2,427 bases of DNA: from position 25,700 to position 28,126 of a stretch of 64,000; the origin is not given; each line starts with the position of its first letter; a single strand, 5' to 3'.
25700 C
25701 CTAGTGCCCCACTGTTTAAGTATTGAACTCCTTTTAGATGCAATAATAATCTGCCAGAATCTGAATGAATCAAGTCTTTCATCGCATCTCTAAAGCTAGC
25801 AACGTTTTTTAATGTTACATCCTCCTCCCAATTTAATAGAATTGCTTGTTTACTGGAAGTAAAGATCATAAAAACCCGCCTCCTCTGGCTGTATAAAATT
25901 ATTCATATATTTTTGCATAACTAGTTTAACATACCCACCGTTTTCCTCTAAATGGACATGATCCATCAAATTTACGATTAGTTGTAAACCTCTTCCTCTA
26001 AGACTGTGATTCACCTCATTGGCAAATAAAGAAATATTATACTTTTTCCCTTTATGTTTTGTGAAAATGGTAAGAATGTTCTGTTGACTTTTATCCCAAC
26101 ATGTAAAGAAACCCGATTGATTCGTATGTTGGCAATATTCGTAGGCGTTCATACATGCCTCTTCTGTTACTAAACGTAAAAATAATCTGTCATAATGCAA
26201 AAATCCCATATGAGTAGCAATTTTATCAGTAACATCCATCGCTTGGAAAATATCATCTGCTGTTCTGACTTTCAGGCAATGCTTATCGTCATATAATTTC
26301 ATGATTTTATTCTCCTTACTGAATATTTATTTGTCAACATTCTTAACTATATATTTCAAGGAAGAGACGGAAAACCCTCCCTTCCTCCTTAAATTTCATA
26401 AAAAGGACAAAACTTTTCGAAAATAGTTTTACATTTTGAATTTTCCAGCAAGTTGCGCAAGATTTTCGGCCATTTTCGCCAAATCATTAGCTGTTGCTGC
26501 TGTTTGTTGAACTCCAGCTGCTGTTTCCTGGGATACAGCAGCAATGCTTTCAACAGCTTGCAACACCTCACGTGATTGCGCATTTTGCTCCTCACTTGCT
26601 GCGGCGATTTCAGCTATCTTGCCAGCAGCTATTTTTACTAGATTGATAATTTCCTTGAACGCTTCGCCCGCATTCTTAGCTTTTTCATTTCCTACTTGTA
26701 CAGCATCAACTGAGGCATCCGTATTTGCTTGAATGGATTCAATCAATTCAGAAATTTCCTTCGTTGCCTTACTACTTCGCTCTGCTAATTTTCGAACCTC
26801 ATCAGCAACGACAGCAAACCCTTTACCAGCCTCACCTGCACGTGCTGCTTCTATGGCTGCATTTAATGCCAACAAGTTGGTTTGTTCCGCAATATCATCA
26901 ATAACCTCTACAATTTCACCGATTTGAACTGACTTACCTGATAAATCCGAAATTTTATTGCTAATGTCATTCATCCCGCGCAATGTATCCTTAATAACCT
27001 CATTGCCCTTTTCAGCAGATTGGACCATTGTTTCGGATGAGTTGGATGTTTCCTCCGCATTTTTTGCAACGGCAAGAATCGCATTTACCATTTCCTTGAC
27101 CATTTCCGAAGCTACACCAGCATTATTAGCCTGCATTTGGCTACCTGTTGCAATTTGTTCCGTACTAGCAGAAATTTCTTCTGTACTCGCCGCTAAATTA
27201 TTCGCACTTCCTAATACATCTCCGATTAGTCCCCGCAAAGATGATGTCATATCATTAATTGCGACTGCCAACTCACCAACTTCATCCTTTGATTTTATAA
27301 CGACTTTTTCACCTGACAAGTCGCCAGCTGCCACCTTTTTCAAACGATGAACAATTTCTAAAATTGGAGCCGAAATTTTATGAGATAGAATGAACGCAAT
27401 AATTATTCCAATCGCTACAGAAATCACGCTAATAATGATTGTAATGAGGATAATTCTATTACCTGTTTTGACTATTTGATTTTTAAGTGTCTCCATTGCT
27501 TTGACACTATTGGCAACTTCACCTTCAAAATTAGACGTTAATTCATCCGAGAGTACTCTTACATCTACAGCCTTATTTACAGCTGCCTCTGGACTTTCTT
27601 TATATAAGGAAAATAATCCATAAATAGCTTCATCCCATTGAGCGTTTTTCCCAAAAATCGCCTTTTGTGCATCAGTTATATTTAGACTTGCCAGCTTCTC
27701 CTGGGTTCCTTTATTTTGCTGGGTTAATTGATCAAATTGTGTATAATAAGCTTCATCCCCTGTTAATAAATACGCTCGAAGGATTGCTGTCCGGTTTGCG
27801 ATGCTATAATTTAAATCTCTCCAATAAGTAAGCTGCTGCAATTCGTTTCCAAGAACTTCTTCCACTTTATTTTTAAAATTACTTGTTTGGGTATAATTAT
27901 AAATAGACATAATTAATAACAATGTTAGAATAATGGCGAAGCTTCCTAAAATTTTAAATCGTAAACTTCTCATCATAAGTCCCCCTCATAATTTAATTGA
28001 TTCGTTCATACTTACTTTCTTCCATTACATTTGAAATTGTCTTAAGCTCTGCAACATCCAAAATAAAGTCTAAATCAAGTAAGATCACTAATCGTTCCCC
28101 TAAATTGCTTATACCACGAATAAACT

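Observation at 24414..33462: Receiver-less chemosensory array joined to a sigma-less partner-switching module and a LuxR-type regulator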

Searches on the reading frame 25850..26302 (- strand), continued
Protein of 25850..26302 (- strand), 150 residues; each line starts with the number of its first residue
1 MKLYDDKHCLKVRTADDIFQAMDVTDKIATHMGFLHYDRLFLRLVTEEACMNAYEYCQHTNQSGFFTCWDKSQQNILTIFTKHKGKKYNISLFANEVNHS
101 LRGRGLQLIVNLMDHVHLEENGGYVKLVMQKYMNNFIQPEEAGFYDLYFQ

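Call 60: find_encoding_contigs(protein=P0140, flank=8000, max_places=1)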
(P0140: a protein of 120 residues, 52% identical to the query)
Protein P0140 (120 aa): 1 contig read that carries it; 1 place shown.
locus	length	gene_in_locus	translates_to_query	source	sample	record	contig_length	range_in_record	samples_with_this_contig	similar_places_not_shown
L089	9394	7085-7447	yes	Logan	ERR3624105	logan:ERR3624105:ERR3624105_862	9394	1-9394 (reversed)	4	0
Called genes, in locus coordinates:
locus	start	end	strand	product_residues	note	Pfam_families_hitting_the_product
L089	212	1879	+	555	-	PF10114:PocR (faint), PF00196:GerE, PF08281:Sigma70_r4_2 (weak)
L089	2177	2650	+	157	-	PF01584:CheW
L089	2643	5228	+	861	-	PF01627:Hpt, PF07194:P2, PF02895:H-kinase_dim, PF02518:HATPase_c, PF01584:CheW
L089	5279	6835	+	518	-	PF12729:4HB_MCP_1 (weak), PF00672:HAMP (weak), PF00015:MCPsignal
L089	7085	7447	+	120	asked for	PF13581:HATPase_c_2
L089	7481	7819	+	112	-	PF01740:STAS, PF13466:STAS_2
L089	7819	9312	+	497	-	PF00989:PAS, PF13188:PAS_8 (weak), PF08448:PAS_4, PF13426:PAS_9, PF08447:PAS_3, PF00989:PAS, PF13426:PAS_9, PF07228:SpoIIE, +2 more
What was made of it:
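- L089 has the same module with the che triad inserted between LuxR and RsbWl (call 60).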

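Call 70: find_related_loci(query=A2, collection=metagenome_contigs, flank=10000)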
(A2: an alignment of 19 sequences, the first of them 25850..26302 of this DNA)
Query A2 (150 aa) in metagenome_contigs; peptide patterns used: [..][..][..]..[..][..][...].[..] (x = any residue, [..] = any of these).
258 stretches matched a pattern; 18 encode a relative of the query (tblastn E <= 1e-3); 18 distinct loci.
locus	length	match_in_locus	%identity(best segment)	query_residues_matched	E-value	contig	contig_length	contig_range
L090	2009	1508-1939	64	1-144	3e-58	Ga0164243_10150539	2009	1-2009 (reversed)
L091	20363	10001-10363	50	10-132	2e-35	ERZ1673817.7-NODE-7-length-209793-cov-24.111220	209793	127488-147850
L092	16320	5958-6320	50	10-132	2e-35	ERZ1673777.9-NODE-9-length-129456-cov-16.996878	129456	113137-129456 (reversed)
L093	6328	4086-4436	50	17-135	1e-32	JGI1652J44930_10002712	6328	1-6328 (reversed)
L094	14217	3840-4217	45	7-129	2e-28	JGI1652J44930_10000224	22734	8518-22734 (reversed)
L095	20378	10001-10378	45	7-129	2e-28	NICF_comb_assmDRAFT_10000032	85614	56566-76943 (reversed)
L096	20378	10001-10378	45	7-129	2e-28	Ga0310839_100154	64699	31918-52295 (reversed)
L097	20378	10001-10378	45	7-129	1e-28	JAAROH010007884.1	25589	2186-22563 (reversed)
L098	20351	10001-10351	47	12-131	9e-28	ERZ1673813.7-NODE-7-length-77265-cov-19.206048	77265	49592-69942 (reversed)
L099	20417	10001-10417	43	7-142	2e-27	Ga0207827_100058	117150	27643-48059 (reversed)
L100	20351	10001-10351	46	12-131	4e-27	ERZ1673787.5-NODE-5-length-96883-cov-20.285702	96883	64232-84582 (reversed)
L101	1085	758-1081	37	16-125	8e-18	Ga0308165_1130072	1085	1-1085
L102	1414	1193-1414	41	11-85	4e-14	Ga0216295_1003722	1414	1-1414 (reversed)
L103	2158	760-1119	29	13-125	1e-5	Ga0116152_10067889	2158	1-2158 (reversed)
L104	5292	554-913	29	13-125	1e-5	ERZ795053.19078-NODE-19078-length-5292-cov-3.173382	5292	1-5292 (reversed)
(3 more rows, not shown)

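Call 72: predict_structure(alignment_id=A3)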
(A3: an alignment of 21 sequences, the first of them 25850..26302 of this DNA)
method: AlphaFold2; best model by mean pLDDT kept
length: 150 residues; sequences in the alignment: 21
mean_pLDDT: 80.5   pTM: 0.77
mean pLDDT of the five models: 80.5, 79.0, 78.6, 78.6, 77.3
residues with pLDDT >= 90: 94; 70-90: 18; 50-70: 11; < 50: 27
segments of 3 or more residues with pLDDT < 50: 1-6, 94-99, 136-150
pLDDT, mean of each block of 10 residues (from residue 1): 55 96 97 95 97 92 95 92 82 50 79 92 91 61 34
secondary structure, 60 per line:
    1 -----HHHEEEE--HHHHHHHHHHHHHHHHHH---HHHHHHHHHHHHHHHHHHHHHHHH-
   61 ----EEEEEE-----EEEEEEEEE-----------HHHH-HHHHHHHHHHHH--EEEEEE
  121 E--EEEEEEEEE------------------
elements in order: E9-12 H15-32 H36-59 E65-70 E76-84 H96-99 H101-112 E115-121 E124-132

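Call 76: fold_search(model_id=the predicted structure, library=pdb)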
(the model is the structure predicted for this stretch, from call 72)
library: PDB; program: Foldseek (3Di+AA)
matches with E <= 10: 617; with E <= 0.001: 22
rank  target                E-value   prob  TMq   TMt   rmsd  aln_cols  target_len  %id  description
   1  6m37_A                4.4e-08  1.00  0.65  0.85   2.8       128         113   20  The crystal structure of B. subtilis RsbV/RsbW complex in the hexagonal crystal form (released 2020-07-15)
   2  6m37_C                5.6e-08  1.00  0.66  0.85   2.2       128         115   20  The crystal structure of B. subtilis RsbV/RsbW complex in the hexagonal crystal form (released 2020-07-15)
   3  6m36_C                4.7e-07  1.00  0.61  0.86   3.1       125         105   20  The crystal structure of B. subtilis RsbV/RsbW complex in the monoclinic crystal form (released 2020-07-15)
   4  6m36_A                5.9e-07  1.00  0.61  0.88   2.4       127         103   21  The crystal structure of B. subtilis RsbV/RsbW complex in the monoclinic crystal form (released 2020-07-15)
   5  6m36_G                7.6e-07  1.00  0.61  0.86   2.5       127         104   23  The crystal structure of B. subtilis RsbV/RsbW complex in the monoclinic crystal form (released 2020-07-15)
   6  6m36_E                1.4e-06  1.00  0.59  0.87   3.1       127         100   20  The crystal structure of B. subtilis RsbV/RsbW complex in the monoclinic crystal form (released 2020-07-15)
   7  6m36_I                1.5e-06  1.00  0.61  0.87   3.1       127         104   20  The crystal structure of B. subtilis RsbV/RsbW complex in the monoclinic crystal form (released 2020-07-15)
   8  6m36_O                3.4e-06  1.00  0.58  0.87   3.3       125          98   19  The crystal structure of B. subtilis RsbV/RsbW complex in the monoclinic crystal form (released 2020-07-15)
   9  1tid_A                4.9e-06  1.00  0.62  0.68   3.9       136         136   14  Crystal Structures of the ADP and ATP bound forms of the Bacillus Anti-sigma factor SpoIIAB in complex with the Anti-a (released 2004-06-15)
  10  1til_E                4.9e-06  1.00  0.64  0.68   3.8       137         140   15  Crystal Structures of the ADP and ATP bound forms of the Bacillus Anti-sigma factor SpoIIAB in complex with the Anti-a (released 2004-06-15)
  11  1l0o_A                4.9e-06  1.00  0.62  0.65   3.9       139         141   15  Crystal Structure of the Bacillus stearothermophilus Anti-Sigma Factor SpoIIAB with the Sporulation Sigma Factor Sigma (released 2002-04-03)
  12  1tid_C                9.0e-06  1.00  0.63  0.70   3.8       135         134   16  Crystal Structures of the ADP and ATP bound forms of the Bacillus Anti-sigma factor SpoIIAB in complex with the Anti-a (released 2004-06-15)
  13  1th8_A                9.5e-06  1.00  0.60  0.67   4.4       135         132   15  Crystal Structures of the ADP and ATP bound forms of the Bacillus Anti-sigma factor SpoIIAB in complex with the Anti-a (released 2004-06-15)
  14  8ih8_D                3.4e-05  1.00  0.63  0.72   2.9       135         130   11  anti-sigmaF factor and Anti-sigmaF factor antagonist complex(usfx-RsfB) (released 2024-02-28)
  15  6kko_A                3.4e-05  1.00  0.59  0.53   5.2       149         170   12  The crystal structure of SiaB-SiaC complex from Pseudomonas aeruginosa (released 2020-06-10)
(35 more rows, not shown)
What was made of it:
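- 25850..26302 (-): RsbW/SpoIIAB-like GHKL protein (150 aa) with an atypical ATP site, possibly a pseudokinase. The AF2 model matches B. subtilis RsbW 6m37 with target-normalised TM-score 0.85 (calls 72, 76).
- On RsbW/SpoIIAB anti-sigma Ser kinases: The AF2 model matches RsbW 6m37 with target-normalised TM-score 0.85 (calls 72, 76).
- The RsbW-like fold matches RsbW as seen in the RsbV/RsbW complex (call 76).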

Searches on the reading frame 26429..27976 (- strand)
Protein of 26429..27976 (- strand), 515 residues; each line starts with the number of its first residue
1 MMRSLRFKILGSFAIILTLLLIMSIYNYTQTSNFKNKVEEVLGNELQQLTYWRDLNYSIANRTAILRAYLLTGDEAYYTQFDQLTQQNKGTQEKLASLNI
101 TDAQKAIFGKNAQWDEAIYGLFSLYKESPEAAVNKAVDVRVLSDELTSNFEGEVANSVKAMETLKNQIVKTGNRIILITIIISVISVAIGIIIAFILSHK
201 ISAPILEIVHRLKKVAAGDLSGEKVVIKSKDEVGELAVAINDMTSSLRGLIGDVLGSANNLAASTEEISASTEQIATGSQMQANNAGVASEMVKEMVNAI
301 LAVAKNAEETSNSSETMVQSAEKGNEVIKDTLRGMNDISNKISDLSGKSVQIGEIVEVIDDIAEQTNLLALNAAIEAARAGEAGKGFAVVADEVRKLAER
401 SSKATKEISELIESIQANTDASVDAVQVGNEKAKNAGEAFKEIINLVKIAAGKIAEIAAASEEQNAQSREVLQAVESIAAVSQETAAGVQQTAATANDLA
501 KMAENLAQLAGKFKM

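Call 3: search_protein_families(library=pfam, proteins=[window:26429-27976:-], max_evalue=0.01)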
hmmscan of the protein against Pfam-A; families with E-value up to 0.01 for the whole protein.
window:26429-27976:- (515 aa): 3 families
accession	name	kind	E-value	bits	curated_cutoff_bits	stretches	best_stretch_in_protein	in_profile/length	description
PF00015.26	MCPsignal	-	1e-46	159.4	34.6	1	313-481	3-171/172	Methyl-accepting chemotaxis protein (MCP) signalling domain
PF00672.30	HAMP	-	1.8e-10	41.4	25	1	197-248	2-52/53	HAMP domain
PF12729.13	4HB_MCP_1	-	3.8e-06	27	27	1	8-98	7-101/181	Four helix bundle sensory module for signal transduction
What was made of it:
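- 26429..27976 (-): Transmembrane chemoreceptor (515 aa): 4HB sensor, HAMP and a 38-heptad signalling domain. Pfam (call 3).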

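Call 4: search_protein_families(library=ncbifam, proteins=[window:26429-27976:-], max_evalue=0.01)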
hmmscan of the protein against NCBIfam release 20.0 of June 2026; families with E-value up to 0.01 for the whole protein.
window:26429-27976:- (515 aa): 14 families
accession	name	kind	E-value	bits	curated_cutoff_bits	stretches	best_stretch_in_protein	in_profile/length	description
NF058645.1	MCPCtpMPsAe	equivalog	1.1e-55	189.5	900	1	160-514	188-557/558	methyl-accepting chemotaxis protein CtpM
NF047851.1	MCPCitTducer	equivalog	4.6e-54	184.4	900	1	165-514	183-515/553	methyl-accepting chemotaxis citrate transducer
NF011615.0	PRK15041.1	equivalog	2.4e-48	165.1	947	1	175-514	194-516/554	methyl-accepting chemotaxis protein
NF011622.0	PRK15048.1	equivalog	1.1e-47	163.5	900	1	181-514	196-514/553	methyl-accepting chemotaxis protein II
NF041847.1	transduc_aer2_vibrio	equivalog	1.9e-44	152.1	1200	1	200-513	454-752/804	aerotaxis transducer Aer2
NF007309.0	PRK09793.1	equivalog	1.6e-41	142.8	903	1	157-513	170-511/533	methyl-accepting chemotaxis protein IV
NF050802.1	AspChtxCcaA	equivalog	6.8e-26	90.8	1300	1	289-467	509-683/700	aspartate chemotaxis receptor CcaA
NF033092.0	HK_WalK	equivalog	4.7e-11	42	725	1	2-251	2-250/594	cell wall metabolism sensor histidine kinase WalK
NF053592.1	HK_near_YfiR_like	equivalog_domain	5.3e-08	32.7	194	1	168-245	142-219/223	sensor histidine kinase, YfiR-like protein-associated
NF047496.1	HK_LIC11548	equivalog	1.8e-07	30.4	750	1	69-249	168-346/589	LIC_11548 family sensor histidine kinase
NF007837.0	PRK10549.1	equivalog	1.8e-07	30.3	603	1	180-247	167-233/466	envelope stress sensor histidine kinase BaeS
NF012163.2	BaeS_SmeS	equivalog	3.8e-07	29.4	500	1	178-247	165-233/457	sensor histidine kinase efflux regulator BaeS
NF007007.0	PRK09470.1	equivalog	3.6e-05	22.9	486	1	1-251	7-242/463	envelope stress sensor histidine kinase CpxA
NF053814.1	teico_TcaR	equivalog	0.0084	16.2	170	1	279-361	59-143/151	MarR family transcriptional regulator TcaR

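Call 51: search_solved_structures(query=window:26429-27976:-, max_evalue=1e-10, show_alignments=2)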
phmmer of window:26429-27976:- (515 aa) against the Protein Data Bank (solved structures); distinct sequences matched with E-value up to 1e-10: 13.
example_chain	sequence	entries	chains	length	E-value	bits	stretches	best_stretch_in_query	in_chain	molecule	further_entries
6s18_A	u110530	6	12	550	1.4e-44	156.3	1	176-515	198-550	Aromatic acid chemoreceptor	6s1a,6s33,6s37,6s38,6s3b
6s1k_E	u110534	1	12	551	2.1e-42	149.1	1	180-514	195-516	Methyl-accepting chemotaxis protein I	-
8c5v_I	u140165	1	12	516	2.4e-42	149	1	180-513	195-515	Methyl-accepting chemotaxis protein I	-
3zx6_A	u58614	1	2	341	3.2e-40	141.9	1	201-514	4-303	HAMP, METHYL-ACCEPTING CHEMOTAXIS PROTEIN I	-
31cj_A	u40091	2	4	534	6.2e-32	114.6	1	181-497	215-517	Aerotaxis receptor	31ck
1qu7_A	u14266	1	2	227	4.5e-30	108.5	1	291-514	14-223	METHYL-ACCEPTING CHEMOTAXIS PROTEIN I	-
3ja6_H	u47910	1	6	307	3.2e-22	82.6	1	235-505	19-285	Methyl-accepting chemotaxis protein 2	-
2ch7_B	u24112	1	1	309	3.9e-22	82.3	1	235-505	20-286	METHYL-ACCEPTING CHEMOTAXIS PROTEIN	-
2ch7_A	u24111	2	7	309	1.8e-21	80.1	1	233-505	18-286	METHYL-ACCEPTING CHEMOTAXIS PROTEIN | Methyl-accepting chemotaxis protein 2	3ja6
3g6b_A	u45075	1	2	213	3.4e-14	56.2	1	309-485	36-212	Methyl-accepting chemotaxis protein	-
4jpb_B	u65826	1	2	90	3.8e-14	56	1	351-421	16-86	Methyl-accepting chemotaxis protein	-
3g67_A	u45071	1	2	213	5e-14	55.6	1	309-485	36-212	Methyl-accepting chemotaxis protein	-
3ur1_C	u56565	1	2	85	5.7e-14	55.4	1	352-420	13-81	Methyl-accepting chemotaxis protein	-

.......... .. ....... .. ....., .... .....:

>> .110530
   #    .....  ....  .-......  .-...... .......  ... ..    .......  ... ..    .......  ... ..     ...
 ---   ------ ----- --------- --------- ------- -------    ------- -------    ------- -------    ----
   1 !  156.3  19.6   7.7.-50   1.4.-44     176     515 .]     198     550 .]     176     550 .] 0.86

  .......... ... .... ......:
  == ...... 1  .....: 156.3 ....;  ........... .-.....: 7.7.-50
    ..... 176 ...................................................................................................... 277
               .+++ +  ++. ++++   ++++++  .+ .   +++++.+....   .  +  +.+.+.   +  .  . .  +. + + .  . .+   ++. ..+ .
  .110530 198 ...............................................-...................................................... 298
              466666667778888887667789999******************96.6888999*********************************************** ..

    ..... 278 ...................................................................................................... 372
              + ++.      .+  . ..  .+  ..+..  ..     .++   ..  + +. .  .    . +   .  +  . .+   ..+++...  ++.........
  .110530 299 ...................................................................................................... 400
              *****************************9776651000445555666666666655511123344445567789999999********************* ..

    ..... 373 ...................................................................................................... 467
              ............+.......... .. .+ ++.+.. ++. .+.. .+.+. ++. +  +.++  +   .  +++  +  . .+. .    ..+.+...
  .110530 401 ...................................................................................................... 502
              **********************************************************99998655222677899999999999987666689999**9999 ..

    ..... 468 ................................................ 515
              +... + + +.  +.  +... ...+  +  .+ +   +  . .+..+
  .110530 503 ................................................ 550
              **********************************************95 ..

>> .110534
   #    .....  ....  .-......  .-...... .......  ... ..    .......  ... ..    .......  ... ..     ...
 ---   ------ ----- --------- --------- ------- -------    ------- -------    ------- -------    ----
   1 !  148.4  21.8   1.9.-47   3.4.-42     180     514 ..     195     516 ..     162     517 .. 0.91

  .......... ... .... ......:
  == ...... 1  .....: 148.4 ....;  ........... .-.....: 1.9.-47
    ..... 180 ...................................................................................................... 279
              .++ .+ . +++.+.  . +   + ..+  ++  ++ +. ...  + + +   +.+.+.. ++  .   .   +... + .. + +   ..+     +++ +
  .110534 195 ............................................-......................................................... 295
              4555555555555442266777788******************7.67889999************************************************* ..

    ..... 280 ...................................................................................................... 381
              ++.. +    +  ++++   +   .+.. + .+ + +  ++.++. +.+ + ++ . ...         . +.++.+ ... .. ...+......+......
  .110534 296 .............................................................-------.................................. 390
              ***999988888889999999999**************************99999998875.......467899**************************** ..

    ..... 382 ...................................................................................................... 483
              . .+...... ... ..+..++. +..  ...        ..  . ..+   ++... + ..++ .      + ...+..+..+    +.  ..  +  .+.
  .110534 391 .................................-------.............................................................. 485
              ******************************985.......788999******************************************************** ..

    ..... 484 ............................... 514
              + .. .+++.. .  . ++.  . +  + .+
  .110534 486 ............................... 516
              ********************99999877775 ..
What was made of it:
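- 26429..27976 (-): It has two symmetric 7-aa insertions relative to E. coli Tsr (36H) and two 7-aa gaps relative to PcaY (call 51).
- On F5 chemosensory class: Symmetric indels of +7 aa per arm relative to Tsr (36H) and -7 aa per arm relative to PcaY (call 51).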
